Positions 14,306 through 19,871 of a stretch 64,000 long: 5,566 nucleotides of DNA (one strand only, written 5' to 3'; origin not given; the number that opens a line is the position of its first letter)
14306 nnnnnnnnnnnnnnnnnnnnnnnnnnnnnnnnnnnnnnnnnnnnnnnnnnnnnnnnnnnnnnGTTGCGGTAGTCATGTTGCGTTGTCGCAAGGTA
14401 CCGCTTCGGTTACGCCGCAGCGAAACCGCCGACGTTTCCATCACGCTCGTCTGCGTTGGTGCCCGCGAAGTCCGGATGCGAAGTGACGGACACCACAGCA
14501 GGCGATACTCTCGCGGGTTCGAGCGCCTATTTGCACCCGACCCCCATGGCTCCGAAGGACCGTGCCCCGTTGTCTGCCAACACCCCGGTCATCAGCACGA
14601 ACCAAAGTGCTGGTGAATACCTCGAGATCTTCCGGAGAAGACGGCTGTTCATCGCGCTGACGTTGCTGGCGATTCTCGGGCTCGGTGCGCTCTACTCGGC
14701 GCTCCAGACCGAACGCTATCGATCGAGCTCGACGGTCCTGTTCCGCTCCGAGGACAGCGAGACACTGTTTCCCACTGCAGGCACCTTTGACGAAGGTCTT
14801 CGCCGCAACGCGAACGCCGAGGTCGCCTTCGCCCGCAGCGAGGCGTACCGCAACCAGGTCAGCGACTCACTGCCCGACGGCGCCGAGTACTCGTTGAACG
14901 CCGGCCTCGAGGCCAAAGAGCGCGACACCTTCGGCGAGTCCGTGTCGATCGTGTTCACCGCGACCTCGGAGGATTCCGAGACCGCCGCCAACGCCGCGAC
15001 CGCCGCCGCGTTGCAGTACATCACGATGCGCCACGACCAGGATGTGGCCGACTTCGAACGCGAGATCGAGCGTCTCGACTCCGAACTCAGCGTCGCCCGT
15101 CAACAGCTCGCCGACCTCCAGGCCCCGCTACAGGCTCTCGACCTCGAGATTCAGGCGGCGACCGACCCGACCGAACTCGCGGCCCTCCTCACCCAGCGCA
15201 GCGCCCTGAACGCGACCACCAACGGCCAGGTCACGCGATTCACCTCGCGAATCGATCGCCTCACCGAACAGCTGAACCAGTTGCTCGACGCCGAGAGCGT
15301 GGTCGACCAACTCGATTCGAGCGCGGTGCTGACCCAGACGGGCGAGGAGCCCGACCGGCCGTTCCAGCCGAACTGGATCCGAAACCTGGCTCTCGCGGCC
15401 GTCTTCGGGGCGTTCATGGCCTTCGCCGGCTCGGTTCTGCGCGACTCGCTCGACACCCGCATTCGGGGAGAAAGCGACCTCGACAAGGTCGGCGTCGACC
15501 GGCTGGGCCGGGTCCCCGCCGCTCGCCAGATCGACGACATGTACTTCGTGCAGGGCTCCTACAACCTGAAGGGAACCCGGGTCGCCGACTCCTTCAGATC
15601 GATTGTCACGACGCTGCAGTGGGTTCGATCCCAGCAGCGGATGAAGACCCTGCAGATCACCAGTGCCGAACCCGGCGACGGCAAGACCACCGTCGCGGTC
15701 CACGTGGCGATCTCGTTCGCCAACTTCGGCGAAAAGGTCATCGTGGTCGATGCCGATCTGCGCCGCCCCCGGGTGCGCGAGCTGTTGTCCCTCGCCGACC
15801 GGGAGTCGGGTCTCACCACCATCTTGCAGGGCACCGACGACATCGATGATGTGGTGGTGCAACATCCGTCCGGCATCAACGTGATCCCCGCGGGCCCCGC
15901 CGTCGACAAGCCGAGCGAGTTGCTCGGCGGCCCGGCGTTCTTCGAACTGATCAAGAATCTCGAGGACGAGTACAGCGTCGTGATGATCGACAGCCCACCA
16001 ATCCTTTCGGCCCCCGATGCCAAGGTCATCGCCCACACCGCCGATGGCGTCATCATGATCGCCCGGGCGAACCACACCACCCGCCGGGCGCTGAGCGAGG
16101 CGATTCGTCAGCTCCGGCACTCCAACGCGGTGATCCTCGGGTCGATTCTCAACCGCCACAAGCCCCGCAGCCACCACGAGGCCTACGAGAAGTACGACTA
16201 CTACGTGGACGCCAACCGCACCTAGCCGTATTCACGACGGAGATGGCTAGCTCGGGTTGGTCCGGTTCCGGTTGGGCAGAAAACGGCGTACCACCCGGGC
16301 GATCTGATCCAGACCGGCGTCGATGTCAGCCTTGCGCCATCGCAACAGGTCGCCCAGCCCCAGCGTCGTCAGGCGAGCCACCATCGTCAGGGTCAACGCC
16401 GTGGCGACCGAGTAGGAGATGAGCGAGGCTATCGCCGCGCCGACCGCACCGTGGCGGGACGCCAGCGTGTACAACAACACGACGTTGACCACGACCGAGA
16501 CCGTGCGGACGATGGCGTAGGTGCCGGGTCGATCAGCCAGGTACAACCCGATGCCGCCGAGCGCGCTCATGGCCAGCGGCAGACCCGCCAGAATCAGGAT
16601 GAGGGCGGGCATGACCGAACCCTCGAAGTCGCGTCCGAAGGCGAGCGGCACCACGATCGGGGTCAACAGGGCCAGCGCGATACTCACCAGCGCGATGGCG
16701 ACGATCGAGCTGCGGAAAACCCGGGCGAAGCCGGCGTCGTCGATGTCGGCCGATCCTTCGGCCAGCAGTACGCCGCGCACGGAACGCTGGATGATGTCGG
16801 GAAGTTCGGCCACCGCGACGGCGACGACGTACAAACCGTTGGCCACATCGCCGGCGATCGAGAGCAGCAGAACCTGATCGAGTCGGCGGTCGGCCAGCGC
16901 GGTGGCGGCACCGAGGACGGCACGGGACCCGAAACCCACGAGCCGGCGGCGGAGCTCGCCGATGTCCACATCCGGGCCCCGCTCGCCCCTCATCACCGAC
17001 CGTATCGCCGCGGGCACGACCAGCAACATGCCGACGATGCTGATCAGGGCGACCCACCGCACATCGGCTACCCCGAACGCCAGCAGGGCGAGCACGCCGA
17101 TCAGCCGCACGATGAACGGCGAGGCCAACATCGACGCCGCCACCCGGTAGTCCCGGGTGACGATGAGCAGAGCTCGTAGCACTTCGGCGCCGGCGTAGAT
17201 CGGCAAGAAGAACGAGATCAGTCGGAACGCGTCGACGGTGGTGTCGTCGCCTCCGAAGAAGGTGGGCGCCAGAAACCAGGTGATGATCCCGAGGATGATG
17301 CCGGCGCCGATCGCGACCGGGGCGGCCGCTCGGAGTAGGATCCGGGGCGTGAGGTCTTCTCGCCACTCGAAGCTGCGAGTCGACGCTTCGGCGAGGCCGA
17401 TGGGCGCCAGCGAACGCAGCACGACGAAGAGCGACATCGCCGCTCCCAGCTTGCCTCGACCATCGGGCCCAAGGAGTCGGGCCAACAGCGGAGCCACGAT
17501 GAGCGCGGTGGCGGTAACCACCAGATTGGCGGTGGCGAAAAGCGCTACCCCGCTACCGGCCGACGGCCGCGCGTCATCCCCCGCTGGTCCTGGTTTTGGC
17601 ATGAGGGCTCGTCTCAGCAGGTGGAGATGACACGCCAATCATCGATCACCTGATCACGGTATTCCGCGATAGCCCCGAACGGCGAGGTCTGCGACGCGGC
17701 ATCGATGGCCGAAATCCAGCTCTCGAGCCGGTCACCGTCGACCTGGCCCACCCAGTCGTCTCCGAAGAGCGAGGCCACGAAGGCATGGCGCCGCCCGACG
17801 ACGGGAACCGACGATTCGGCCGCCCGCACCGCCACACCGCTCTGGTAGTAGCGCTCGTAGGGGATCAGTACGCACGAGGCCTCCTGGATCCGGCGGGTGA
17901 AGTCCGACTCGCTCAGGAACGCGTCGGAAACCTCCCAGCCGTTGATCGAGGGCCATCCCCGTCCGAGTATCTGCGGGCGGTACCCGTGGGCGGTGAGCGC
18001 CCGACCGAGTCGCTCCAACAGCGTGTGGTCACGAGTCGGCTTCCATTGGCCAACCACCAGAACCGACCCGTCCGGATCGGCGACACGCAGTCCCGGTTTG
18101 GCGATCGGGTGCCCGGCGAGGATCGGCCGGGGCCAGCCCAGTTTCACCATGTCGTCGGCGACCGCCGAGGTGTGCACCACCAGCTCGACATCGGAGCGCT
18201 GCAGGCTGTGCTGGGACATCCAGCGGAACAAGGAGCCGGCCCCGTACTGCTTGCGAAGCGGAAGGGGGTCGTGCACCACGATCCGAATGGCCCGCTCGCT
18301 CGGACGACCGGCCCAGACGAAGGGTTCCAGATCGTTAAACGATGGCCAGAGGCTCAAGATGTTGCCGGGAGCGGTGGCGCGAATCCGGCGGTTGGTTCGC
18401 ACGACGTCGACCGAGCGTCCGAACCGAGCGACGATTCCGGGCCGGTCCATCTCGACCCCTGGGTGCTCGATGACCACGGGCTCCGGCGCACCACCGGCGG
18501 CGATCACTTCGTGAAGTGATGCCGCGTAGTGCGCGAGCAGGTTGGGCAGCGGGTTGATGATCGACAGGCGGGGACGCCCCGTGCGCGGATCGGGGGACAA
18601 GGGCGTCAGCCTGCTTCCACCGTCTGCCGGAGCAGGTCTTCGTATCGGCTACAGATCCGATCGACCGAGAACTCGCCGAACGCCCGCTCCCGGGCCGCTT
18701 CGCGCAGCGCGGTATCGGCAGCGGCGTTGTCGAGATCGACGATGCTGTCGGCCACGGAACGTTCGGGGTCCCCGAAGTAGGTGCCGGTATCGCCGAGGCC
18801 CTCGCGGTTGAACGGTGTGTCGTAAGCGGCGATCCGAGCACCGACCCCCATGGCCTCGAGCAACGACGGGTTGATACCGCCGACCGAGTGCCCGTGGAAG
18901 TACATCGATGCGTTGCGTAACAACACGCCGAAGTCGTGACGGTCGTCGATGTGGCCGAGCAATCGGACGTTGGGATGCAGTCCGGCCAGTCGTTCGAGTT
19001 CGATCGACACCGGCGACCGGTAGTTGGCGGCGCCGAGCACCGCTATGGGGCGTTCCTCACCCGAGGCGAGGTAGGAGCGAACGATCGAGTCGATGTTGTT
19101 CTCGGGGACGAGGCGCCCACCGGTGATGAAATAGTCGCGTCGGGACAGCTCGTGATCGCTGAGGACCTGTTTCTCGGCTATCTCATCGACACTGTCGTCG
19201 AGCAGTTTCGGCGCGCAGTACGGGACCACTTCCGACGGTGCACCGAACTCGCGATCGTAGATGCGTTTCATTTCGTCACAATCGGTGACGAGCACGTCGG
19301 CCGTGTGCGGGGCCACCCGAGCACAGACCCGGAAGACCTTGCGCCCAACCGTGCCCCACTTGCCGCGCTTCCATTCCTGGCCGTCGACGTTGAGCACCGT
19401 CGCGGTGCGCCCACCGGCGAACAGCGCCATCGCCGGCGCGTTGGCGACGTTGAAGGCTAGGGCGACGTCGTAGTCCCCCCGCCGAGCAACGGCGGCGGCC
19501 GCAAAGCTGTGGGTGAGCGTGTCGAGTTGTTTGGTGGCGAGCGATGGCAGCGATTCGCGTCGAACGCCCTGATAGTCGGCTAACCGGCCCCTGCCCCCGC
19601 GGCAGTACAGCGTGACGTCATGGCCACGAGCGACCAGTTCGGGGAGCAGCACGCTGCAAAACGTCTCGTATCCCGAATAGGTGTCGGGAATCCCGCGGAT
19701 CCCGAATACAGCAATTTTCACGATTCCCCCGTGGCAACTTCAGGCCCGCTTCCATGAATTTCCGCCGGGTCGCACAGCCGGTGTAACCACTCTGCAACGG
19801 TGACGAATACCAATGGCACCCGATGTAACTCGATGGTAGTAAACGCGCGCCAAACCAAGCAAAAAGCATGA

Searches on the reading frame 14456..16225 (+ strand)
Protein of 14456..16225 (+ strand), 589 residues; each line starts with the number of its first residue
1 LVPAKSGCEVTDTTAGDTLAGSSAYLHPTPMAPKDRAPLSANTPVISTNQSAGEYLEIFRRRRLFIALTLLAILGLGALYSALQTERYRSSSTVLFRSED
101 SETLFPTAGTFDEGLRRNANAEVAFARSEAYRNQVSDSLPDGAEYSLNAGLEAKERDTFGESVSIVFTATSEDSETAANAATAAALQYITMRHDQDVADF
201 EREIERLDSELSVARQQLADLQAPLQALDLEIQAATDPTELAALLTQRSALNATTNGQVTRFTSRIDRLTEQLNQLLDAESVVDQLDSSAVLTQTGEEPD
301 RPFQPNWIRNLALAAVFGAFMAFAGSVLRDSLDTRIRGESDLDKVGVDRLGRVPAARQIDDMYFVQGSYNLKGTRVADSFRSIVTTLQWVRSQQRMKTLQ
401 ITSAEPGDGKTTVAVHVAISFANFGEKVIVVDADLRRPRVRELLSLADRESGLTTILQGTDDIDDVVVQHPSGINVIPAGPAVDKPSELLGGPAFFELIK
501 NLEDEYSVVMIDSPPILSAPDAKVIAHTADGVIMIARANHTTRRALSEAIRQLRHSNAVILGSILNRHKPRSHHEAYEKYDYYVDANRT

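Call 61: search_protein_families(library=pfam, proteins=[window:14456-16225:+], max_evalue=0.00001)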
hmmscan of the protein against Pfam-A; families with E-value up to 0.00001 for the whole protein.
window:14456-16225:+ (589 aa): 4 families
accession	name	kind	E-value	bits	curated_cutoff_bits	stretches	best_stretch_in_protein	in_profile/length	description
PF13614.12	AAA_31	-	1.8e-12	48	27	1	396-551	1-162/177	AAA domain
PF01656.29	CbiA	-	1.3e-08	35.2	25.4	1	401-578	3-93/125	CobQ/CobB/MinD/ParA nucleotide binding domain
PF10609.15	ParA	-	1.3e-08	35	27.1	1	397-568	4-175/246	NUBPL iron-transfer P-loop NTPase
PF02706.20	Wzz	-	3.1e-06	27.9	25.5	0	54-137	7-89/91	Chain length determinant protein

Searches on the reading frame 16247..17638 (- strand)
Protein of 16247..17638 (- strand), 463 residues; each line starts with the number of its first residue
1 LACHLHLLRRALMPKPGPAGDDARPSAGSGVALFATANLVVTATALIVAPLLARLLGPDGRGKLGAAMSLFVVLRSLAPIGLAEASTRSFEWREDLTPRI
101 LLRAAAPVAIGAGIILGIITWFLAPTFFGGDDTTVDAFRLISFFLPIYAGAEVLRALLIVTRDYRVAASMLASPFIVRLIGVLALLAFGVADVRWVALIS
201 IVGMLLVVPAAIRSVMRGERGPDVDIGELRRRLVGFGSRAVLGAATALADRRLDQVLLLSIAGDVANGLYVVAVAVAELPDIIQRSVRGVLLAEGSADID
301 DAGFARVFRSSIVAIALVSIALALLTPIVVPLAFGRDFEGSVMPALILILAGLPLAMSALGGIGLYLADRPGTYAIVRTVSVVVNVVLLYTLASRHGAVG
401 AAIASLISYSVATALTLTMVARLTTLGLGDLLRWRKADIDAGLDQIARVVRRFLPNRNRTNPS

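Call 62: search_protein_families(library=pfam, proteins=[window:16247-17638:-], max_evalue=0.00001)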
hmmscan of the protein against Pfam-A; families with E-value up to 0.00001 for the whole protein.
window:16247-17638:- (463 aa): 2 families
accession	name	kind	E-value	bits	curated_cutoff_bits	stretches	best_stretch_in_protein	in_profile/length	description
PF01943.22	Polysacc_synt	-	1.7e-11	44.5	28.2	1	30-280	4-254/274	Polysaccharide biosynthesis protein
PF13440.11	Polysacc_synt_3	-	7.6e-10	38.9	23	1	51-342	1-292/293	Polysaccharide biosynthesis protein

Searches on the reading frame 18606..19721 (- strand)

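Call 62: search_protein_families(library=pfam, proteins=[window:18606-19721:-], max_evalue=0.00001)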
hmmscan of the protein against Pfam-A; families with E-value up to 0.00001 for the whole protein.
window:18606-19721:- (371 aa): 4 families
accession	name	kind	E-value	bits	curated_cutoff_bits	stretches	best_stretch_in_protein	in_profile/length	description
PF13579.12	Glyco_trans_4_4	-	1e-12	49.1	29.7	1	17-167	2-156/158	Glycosyl transferase 4-like domain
PF13439.12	Glyco_transf_4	-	5.7e-10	39.9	28.5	1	16-167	2-163/170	Glycosyltransferase Family 4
PF09314.17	DUF1972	-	3.2e-09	37.1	25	0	109-162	123-176/186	Domain of unknown function (DUF1972)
PF00534.26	Glycos_transf_1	-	9.4e-07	29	26.4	1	194-347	14-169/172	Glycosyl transferases group 1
